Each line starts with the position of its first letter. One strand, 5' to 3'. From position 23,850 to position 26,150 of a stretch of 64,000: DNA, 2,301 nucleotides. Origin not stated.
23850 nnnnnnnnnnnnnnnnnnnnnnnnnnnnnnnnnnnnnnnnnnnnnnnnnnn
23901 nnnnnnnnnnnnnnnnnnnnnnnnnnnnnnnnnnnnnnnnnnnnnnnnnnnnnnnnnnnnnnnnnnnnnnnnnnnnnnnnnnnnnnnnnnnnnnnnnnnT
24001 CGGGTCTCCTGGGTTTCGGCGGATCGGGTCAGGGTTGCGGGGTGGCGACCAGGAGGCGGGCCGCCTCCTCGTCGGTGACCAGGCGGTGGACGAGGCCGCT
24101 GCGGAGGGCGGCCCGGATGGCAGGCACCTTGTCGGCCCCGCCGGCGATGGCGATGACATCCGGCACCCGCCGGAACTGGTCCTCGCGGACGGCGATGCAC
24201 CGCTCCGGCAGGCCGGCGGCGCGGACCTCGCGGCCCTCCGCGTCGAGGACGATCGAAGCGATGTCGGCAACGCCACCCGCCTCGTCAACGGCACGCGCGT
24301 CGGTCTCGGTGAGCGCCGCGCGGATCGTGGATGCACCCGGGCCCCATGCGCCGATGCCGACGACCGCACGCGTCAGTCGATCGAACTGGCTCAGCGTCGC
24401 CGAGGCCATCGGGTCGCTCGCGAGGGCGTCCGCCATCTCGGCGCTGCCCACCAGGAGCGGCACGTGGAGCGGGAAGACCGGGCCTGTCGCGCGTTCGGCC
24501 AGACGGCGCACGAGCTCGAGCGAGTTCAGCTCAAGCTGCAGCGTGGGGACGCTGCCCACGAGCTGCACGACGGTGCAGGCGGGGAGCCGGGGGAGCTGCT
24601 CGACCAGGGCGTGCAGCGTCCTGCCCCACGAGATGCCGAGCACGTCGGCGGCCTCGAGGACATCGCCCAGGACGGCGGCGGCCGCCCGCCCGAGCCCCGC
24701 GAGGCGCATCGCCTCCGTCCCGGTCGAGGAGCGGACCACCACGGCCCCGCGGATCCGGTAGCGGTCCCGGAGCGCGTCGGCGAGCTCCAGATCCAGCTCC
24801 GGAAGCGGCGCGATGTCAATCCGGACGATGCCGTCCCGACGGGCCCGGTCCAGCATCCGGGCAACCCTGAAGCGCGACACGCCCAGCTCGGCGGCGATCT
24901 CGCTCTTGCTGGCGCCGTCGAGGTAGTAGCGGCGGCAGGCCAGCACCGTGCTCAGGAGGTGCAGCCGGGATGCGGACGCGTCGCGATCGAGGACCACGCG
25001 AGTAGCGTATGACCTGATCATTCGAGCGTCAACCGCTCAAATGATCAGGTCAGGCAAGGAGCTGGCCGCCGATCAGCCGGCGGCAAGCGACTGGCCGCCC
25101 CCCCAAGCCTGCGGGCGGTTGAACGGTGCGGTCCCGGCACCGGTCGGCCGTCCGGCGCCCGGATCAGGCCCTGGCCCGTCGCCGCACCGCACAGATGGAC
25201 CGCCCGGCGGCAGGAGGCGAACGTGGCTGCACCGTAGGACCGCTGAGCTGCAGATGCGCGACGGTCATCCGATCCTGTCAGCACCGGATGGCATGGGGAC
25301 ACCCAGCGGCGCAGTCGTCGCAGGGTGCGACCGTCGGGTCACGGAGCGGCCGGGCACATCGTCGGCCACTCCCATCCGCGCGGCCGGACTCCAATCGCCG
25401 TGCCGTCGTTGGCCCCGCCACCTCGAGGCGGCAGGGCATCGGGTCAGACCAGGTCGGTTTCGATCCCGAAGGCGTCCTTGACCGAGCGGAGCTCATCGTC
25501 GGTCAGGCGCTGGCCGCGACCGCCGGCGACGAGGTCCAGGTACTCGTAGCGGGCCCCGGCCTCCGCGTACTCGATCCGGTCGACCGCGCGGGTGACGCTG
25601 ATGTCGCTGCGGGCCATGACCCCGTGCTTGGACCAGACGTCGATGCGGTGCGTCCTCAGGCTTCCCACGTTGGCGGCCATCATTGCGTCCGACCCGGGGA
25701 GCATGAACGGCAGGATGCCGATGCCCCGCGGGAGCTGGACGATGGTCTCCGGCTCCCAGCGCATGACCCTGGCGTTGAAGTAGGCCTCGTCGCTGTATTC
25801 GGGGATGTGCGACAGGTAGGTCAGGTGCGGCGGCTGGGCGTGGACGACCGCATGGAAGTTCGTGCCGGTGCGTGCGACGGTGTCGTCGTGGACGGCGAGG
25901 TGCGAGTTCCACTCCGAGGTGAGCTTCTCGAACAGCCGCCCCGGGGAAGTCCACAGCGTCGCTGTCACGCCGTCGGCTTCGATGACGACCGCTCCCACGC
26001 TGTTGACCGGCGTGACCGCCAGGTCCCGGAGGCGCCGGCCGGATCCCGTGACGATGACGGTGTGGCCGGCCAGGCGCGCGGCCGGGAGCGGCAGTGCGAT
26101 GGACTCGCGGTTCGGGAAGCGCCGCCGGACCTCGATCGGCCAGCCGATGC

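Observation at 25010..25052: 43-bp perfect hairpin sequestering the start codon of the SorC regulator and sitting 390 nt downstream of the rha operon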

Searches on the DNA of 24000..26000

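Call 8: search_rna_families(source=window, start=24000, end=26000, threshold=evalue, max_evalue=10)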
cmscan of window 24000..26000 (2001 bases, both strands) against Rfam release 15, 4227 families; matches with E-value up to 10: 6.
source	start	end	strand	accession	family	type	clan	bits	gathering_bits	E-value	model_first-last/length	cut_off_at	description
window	24033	24083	-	RF02466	Ms_AS-8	Gene; sRNA;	-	19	48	0.84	1-74/74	no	Actinobacteria sRNA Ms_AS-8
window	25010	25052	-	RF04104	MIR918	Gene; miRNA;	-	18.4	268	2.4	1-265/265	no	MIR918 microRNA precursor family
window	24345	24442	-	RF02927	Actino-ugpB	Gene; sRNA;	-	16.9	42.5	6.1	1-61/61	no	Actino-ugpB RNA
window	25035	25095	+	RF00634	SAM-IV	Cis-reg; riboswitch;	CL00012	16.7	38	8.1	1-116/116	no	SAM (S-adenosyl methionine) riboswitch aptamer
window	25569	25657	+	RF01781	ASdes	Gene; sRNA;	-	16.4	40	2.4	1-68/68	no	ASdes TB sRNA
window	25010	25052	+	RF04104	MIR918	Gene; miRNA;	-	16.1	268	7.7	112-154/265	no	MIR918 microRNA precursor family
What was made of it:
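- On Known structured RNA family (Rfam): The best hits have E 0.84-8 and score far below gathering thresholds (call 8).
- Tried and rejected: Rfam: A permissive scan of 24000-26000 found nothing near threshold (call 8).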
